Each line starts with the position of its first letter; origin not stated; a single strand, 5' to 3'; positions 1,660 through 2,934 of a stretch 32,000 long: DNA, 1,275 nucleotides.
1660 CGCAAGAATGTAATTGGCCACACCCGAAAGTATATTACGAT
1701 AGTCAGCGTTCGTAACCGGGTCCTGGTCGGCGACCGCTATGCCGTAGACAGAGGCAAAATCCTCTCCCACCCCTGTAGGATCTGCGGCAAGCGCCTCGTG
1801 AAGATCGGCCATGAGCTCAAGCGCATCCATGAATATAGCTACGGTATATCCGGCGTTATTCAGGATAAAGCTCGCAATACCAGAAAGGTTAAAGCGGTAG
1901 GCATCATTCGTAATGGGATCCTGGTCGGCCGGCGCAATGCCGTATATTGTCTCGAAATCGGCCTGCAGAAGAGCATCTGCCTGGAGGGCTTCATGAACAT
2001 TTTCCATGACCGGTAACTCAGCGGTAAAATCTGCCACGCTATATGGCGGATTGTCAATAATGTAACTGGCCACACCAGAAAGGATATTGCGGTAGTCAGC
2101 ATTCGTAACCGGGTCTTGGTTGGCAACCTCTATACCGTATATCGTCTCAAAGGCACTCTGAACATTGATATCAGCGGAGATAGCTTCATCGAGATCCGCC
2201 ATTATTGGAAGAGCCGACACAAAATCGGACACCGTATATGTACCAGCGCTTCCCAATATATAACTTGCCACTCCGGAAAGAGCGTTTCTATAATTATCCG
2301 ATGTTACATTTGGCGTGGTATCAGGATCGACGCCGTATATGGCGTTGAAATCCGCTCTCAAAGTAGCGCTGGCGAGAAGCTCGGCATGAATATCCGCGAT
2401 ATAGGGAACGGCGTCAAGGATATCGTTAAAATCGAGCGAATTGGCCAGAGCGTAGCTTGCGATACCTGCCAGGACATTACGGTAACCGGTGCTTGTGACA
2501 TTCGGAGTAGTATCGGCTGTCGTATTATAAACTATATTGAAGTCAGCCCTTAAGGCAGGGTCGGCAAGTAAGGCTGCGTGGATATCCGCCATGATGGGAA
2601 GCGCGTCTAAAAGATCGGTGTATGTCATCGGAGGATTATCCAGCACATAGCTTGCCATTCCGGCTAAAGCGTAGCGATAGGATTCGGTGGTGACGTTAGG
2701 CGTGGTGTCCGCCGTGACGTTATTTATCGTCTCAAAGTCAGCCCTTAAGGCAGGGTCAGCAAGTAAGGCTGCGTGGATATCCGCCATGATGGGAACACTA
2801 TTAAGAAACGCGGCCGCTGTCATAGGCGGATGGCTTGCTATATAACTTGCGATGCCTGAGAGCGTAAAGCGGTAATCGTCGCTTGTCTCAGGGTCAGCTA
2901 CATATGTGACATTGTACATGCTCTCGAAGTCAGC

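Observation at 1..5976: The largest gene in the window is invisible in the supplied ORF track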

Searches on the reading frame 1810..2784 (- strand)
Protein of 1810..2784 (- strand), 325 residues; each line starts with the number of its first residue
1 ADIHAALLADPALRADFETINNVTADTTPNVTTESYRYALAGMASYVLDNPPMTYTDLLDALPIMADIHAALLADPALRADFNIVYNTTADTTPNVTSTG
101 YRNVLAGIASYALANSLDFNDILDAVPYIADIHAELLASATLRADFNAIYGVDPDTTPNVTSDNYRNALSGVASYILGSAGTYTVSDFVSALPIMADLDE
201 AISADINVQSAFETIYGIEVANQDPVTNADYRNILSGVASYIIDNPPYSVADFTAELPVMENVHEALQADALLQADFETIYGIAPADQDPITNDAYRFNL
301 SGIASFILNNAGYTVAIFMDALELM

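Call 59: predict_structure(alignment_id=A5)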
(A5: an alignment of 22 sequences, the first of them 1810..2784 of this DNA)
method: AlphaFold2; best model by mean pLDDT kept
length: 325 residues; sequences in the alignment: 22
mean_pLDDT: 94.1   pTM: 0.87
mean pLDDT of the five models: 94.1, 93.5, 91.1, 90.9, 90.1
residues with pLDDT >= 90: 289; 70-90: 36; 50-70: 0; < 50: 0
segments of 3 or more residues with pLDDT < 50: none
pLDDT, mean of each block of 10 residues (from residue 1): 96 97 94 94 90 91 97 97 96 94 93 90 95 98 98 97 95 91 93 98 97 94 95 95 94 97 94 94 82 89 95 94 91
secondary structure, 60 per line:
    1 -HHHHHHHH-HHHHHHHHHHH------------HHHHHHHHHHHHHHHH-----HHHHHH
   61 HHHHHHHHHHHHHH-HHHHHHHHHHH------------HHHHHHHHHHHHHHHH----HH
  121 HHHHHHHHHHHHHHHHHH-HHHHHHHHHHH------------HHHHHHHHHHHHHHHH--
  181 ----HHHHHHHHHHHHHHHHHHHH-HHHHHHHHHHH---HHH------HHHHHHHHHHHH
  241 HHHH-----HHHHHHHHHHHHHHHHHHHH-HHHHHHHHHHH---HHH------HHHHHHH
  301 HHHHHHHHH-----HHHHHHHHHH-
elements in order: H2-9 H11-21 H34-49 H55-74 H76-86 H99-114 H119-138 H140-150 H163-178 H185-204 H206-216 H229-244 H250-269 H271-281 H294-309 H315-324

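Call 61: fold_search(model_id=the predicted structure, library=pdb)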
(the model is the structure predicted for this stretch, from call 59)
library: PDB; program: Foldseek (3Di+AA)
matches with E <= 10: 279; with E <= 0.001: 0
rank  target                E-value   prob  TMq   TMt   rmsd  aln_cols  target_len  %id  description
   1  9jr6_A                1.6e-01  0.15  0.14  0.14  21.3       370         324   12  Complex structure of OsSPS3 with Aclonifen (released 2025-12-17)
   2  4hpz                  2.2e-01  0.20  0.17  0.14  17.4       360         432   10  Crystal structure of a TALE protein reveals an extended N-terminal DNA binding region (released 2012-12-05)
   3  9jqs_A                2.8e-01  0.11  0.12  0.12  20.9       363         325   14  Apo form of Oryza sativa solanesyl diphosphate synthase 3 (released 2025-12-17)
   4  8xxi                  3.2e-01  0.09  0.13  0.10  25.1       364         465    9  Structure of y+LAT1 bound with Leu (released 2025-01-22)
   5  8j8k_A                4.1e-01  0.14  0.16  0.17  20.6       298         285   15  Membrane bound PRTase, C3 symmetry, acceptor bound (released 2024-02-07)
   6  3ugm_A                5.8e-01  0.10  0.14  0.08  18.6       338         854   11  Structure of TAL effector PthXo1 bound to its DNA target (released 2012-01-04)
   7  4e1e                  7.2e-01  0.08  0.15  0.14  22.3       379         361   14  Crystal structure of Trypanosome cruzi farnesyl diphosphate synthase in complex with [2-(n-hexylamino)ethane-1,1-diyl]bi (released 2013-01-16)
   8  5jfq_B                7.5e-01  0.11  0.16  0.17  19.7       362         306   11  Geranylgeranyl Pyrophosphate Synthetase from archaeon Geoglobus acetivorans (released 2017-05-24)
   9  4jyx_H                7.8e-01  0.08  0.13  0.14  20.1       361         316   15  Crystal structure of polyprenyl synthase PATL_3739 (TARGET EFI-509195) FROM PSEUDOALTEROMONAS ATLANTICA, COMPLEX WITH  (released 2013-04-10)
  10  9jzf_B                8.1e-01  0.08  0.14  0.15  20.4       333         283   12  Crystal structure of OsSPS3 complexed with zoledronate and isopentenyl diphosphate (released 2025-12-17)
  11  7rmy                  8.9e-01  0.12  0.16  0.18  19.3       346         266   11  De Novo designed tunable protein pockets, D_3-337 (released 2022-08-03)
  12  6whg_A                9.3e-01  0.04  0.11  0.08  25.2       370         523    9  PI3P and calcium bound full-length TRPY1 in detergent (released 2021-04-21)
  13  9jr6_B                9.7e-01  0.08  0.14  0.15  20.8       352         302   14  Complex structure of OsSPS3 with Aclonifen (released 2025-12-17)
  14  4jyx_A                9.7e-01  0.07  0.13  0.13  21.0       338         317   16  Crystal structure of polyprenyl synthase PATL_3739 (TARGET EFI-509195) FROM PSEUDOALTEROMONAS ATLANTICA, COMPLEX WITH  (released 2013-04-10)
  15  8ylp_B                9.7e-01  0.04  0.10  0.08  24.8       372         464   11  Overall structure of the y+LAT1-4F2hc bound with Arg (released 2025-03-12)
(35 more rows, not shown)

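Call 77: search_protein_representatives(protein=window:1810-2784:-)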
Query: 325 residues. Proteins with E-value up to 0.001 (for the whole library): 33; up to 1e-10: 25; up to 1e-30: 14. The best 33 are listed.
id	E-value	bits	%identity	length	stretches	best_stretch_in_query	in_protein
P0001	0.0e+00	1593.9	63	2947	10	1-325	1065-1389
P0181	1.3e-122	425.5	35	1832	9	125-315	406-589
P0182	8.5e-65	235.7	38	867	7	68-230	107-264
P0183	1.0e-62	228.9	43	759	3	157-304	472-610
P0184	8.4e-57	209.5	39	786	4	137-288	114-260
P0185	1.0e-53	199.3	38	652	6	223-322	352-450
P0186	6.5e-51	190.1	38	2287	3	140-322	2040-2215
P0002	1.3e-48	182.6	35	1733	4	100-303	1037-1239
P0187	1.0e-45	173.1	39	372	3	154-319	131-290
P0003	2.0e-44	168.8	38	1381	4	135-322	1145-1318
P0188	3.7e-42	161.4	32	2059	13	176-305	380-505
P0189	1.0e-40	156.7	41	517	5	140-300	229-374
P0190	1.2e-36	143.3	35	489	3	160-288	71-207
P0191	2.0e-34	136.0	36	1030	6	181-322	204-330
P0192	6.5e-24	101.5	32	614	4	137-304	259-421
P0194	3.8e-19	85.8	40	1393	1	97-322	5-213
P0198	3.1e-17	79.6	38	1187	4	145-303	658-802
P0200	4.2e-13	66.0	26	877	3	47-307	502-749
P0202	1.3e-12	64.4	39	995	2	195-321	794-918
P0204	2.3e-08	50.4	28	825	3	66-253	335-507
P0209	7.8e-04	35.6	31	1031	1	124-288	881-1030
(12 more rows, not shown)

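Call 91: search_protein_families(library=pfam, proteins=[P0181, P0186, P0188, P0194, P0198, P0202], max_evalue=0.0001)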
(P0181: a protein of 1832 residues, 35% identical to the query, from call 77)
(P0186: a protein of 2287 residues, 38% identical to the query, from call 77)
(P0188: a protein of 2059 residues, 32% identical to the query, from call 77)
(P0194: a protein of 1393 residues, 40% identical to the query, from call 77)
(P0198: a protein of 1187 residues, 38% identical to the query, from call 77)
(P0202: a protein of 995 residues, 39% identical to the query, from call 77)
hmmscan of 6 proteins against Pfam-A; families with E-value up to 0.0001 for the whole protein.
P0181 (1832 aa): 0 families

P0186 (2287 aa): 4 families
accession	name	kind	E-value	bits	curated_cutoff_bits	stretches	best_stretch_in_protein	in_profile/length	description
PF13646.12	HEAT_2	-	5.2e-23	81.6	27.7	2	115-204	3-87/88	HEAT repeats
PF07517.20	SecA_DEAD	-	2.4e-15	57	24.6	1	250-628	21-263/290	SecA DEAD-like domain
PF02985.28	HEAT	-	5.7e-07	29.6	23.5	0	116-140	5-29/31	HEAT repeat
PF12717.13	Cnd1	-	7.1e-06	26.6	26.4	0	109-176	19-88/162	non-SMC mitotic condensation complex subunit 1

P0188 (2059 aa): 2 families
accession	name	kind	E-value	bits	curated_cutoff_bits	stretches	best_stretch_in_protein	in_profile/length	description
PF13517.12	FG-GAP_3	-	9.7e-11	42.5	26.9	0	1930-1981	1-60/61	FG-GAP-like repeat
PF14783.12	BBS2_Mid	-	1.6e-06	28.6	27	0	1887-1982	4-98/108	Ciliary BBSome complex subunit 2, middle region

P0194 (1393 aa): 2 families
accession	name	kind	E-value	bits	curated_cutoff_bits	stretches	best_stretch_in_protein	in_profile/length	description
PF05593.20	RHS_repeat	-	1.2e-21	77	22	1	1093-1128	1-37/38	RHS Repeat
PF07661.19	MORN_2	-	2.7e-06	27.4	29.6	0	325-341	2-18/22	MORN repeat variant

P0198 (1187 aa): 0 families

P0202 (995 aa): 2 families
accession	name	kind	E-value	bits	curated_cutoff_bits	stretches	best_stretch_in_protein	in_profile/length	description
PF10091.15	Glycoamylase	-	8.5e-19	68.4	27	1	264-383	105-220/221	Putative glucoamylase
PF11329.14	DUF3131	-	7e-09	35.6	20.3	1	425-545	2-123/367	Protein of unknown function (DUF3131)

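Call 92: search_protein_families(library=pfam, proteins=[P0191, P0182, P0183, P0184, P0209, P0200, P0204], max_evalue=0.0001)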
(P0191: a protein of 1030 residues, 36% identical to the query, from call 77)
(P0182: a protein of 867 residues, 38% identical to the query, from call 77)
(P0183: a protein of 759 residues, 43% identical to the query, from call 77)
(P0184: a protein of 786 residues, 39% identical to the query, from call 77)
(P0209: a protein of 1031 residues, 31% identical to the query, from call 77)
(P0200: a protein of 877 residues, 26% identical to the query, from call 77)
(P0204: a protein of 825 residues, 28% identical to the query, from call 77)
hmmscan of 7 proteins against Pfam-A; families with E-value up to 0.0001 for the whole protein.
P0191 (1030 aa): 0 families

P0182 (867 aa): 0 families

P0183 (759 aa): 3 families
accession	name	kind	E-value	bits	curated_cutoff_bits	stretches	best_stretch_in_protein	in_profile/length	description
PF01797.21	Y1_Tnp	-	4.2e-10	40.2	23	1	32-122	24-119/121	Transposase IS200 like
PF15946.10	DUF4754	-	1.8e-05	25.4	27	0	326-365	22-61/80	Domain of unknown function (DUF4754)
PF17396.8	DUF1611_N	-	8e-05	23.4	22.6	0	315-344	54-83/95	Domain of unknown function (DUF1611_N) Rossmann-like domain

P0184 (786 aa): 1 family
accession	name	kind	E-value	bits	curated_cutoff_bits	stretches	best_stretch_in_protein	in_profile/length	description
PF05593.20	RHS_repeat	-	1.4e-06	28.9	22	0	521-538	11-28/38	RHS Repeat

P0209 (1031 aa): 2 families
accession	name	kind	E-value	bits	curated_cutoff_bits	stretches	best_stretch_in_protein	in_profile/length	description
PF10091.15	Glycoamylase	-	3.2e-17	63.2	27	1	355-473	105-218/221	Putative glucoamylase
PF11329.14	DUF3131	-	2.3e-08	33.9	20.3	1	515-654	2-142/367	Protein of unknown function (DUF3131)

P0200 (877 aa): 0 families

P0204 (825 aa): 0 families
